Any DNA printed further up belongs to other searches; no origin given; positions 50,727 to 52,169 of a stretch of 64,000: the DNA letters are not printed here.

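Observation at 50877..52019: Beta-propeller lipoprotein directly downstream of btuB: candidate extracellular corrinoid-binding accessory protein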

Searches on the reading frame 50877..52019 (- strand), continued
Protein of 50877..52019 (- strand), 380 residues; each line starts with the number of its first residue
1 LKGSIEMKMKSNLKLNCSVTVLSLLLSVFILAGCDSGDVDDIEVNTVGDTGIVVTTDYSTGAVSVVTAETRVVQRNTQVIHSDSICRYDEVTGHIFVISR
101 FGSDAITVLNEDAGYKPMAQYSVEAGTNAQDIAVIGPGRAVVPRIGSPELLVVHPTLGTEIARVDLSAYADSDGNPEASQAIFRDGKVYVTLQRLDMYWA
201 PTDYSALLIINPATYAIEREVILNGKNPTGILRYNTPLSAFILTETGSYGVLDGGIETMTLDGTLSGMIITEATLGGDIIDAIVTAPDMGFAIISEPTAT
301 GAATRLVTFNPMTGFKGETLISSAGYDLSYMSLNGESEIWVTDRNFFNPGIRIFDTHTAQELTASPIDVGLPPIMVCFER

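Call 30: search_solved_structures(query=A1, max_evalue=10, show_alignments=2)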
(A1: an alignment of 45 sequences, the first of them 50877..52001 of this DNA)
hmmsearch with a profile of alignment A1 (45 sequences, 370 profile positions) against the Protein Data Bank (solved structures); distinct sequences matched with E-value up to 10: 13.
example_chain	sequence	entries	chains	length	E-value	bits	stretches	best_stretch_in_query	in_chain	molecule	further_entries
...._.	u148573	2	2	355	8.9e-10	41.1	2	114-214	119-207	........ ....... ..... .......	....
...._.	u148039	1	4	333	1.4e-09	40.5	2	114-214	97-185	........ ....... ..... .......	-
8puj_A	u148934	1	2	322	2.4e-09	39.7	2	114-214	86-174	YncE family protein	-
8bmy_A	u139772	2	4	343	2.3e-07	33.2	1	114-217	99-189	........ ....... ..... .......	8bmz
8bmx_D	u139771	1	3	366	3.1e-07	32.8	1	114-217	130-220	YncE family protein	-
8bn0_A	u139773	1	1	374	3.2e-07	32.7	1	114-217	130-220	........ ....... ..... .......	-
8baz_A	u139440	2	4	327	4.6e-07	32.2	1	114-217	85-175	Surface layer protein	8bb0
8bai_A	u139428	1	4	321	5.2e-07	32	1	114-217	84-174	Surface layer protein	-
3dsm_A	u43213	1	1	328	5.6e-07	31.9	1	114-217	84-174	uncharacterized protein BACUNI_02894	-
3vgz_A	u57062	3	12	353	0.0008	21.6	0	123-151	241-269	Uncharacterized protein YncE | PQQ-dependent catabolism-associated beta-propeller protein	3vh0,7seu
1jju_B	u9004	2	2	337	0.19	13.8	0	127-154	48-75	QUINOHEMOPROTEIN AMINE DEHYDROGENASE | quinohemoprotein amine dehydrogenase 40 kDa subunit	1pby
6tv2_A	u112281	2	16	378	1.3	11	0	122-154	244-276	Protein NirF | Protein NirF,Protein NirF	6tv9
8glv_LY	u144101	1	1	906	1.3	10.9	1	272-337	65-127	FAP251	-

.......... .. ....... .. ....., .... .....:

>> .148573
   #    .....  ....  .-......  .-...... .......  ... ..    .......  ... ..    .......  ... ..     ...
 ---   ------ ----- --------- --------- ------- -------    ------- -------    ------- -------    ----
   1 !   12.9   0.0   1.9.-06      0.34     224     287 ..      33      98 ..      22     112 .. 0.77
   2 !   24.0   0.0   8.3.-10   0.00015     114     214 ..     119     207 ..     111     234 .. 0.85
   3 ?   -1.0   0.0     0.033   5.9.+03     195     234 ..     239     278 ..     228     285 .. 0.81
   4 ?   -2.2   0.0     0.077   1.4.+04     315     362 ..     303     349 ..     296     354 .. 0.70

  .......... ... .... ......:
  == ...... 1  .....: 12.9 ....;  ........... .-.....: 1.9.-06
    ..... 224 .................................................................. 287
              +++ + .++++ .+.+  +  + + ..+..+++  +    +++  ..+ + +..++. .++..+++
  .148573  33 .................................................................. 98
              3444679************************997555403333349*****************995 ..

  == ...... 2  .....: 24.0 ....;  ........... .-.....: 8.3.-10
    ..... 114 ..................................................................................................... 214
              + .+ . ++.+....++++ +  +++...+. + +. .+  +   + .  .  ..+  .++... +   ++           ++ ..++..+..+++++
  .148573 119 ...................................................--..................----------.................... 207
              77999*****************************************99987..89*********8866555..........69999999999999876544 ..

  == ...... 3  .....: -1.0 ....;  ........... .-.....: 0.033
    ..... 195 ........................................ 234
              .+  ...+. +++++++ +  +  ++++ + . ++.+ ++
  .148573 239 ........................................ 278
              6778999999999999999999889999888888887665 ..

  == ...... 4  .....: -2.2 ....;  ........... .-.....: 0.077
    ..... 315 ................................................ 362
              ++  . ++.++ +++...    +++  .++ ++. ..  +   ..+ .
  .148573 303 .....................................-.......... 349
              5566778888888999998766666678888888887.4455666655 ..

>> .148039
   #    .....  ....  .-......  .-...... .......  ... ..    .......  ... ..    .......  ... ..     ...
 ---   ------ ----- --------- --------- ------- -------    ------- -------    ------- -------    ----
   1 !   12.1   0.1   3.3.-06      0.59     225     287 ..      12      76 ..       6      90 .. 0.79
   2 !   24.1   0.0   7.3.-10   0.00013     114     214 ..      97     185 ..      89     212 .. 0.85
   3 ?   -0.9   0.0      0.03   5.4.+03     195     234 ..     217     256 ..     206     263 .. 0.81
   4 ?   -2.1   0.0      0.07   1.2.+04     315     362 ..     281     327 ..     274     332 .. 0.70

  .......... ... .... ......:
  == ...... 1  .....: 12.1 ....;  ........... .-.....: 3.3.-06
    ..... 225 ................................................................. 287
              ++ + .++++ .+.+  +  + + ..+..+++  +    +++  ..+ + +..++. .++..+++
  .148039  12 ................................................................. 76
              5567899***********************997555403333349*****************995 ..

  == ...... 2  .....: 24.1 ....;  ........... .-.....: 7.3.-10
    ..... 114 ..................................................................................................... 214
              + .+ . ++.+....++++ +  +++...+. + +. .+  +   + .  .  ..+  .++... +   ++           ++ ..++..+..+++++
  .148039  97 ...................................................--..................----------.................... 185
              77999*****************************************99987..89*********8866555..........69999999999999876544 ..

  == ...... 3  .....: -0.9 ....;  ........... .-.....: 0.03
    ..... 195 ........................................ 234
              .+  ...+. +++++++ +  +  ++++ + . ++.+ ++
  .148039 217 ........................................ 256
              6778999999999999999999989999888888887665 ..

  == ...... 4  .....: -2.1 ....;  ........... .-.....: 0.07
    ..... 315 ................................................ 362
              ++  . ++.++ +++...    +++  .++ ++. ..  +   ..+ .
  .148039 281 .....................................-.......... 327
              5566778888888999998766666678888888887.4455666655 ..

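Call 31: search_protein_families(library=pfam, alignment_id=A1, max_evalue=1)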
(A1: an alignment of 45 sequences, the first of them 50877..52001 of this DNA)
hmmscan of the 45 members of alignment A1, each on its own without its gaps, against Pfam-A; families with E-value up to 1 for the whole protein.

A. member 1, window:50877-52001:- (374 aa): 1 family
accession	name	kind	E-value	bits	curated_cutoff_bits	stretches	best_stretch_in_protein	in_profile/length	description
PF21828.1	DUF6888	-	0.06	13.6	27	1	65-93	12-40/55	Domain of unknown function (DUF6888)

B. families by the number of members that match (of 45 scanned): 24 families
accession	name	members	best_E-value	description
PF05096.18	Glu_cyclase_2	7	0.00023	Glutamine cyclotransferase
PF16819.11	DUF5074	6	0.0003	Domain of unknown function (DUF5074)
PF01436.27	NHL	5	0.00085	NHL repeat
PF13860.13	FlgD_ig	4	7e-11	FlgD Ig-like domain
PF18962.6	Por_Secre_tail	3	0.00017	Secretion system C-terminal sorting domain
PF03413.25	PepSY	3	0.012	Peptidase propeptide and YPEB domain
PF21959.2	DUF6923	2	0.0007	Repeat of unknown function (DUF6923)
PF22812.1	CR_prot_dom_plant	2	0.012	Plant cysteine-rich protein domain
PF10282.15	Lactonase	2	0.017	Lactonase, 7-bladed beta-propeller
PF25210.1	Kelch_FKB95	2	0.16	FKB95, Kelch-repeats domain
PF13585.12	CHU_C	1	0.026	CHU_C Type IX secretion signal domain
PF02239.22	Cytochrom_D1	1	0.039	Cytochrome D1 heme domain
PF21828.1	DUF6888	1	0.06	Domain of unknown function (DUF6888)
PF17164.10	DUF5122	1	0.1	Domain of unknown function (DUF5122) beta-propeller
PF22364.1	VID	1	0.11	VirG insertion domain (VID)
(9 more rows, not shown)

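Call 42: search_solved_structures(query=A2, max_evalue=0.01, show_alignments=5)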
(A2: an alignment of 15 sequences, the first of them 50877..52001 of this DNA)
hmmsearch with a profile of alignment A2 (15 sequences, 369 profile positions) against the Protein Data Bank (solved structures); distinct sequences matched with E-value up to 0.01: 1.
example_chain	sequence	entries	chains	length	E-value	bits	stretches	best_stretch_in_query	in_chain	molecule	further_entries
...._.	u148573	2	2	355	0.0093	18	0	115-180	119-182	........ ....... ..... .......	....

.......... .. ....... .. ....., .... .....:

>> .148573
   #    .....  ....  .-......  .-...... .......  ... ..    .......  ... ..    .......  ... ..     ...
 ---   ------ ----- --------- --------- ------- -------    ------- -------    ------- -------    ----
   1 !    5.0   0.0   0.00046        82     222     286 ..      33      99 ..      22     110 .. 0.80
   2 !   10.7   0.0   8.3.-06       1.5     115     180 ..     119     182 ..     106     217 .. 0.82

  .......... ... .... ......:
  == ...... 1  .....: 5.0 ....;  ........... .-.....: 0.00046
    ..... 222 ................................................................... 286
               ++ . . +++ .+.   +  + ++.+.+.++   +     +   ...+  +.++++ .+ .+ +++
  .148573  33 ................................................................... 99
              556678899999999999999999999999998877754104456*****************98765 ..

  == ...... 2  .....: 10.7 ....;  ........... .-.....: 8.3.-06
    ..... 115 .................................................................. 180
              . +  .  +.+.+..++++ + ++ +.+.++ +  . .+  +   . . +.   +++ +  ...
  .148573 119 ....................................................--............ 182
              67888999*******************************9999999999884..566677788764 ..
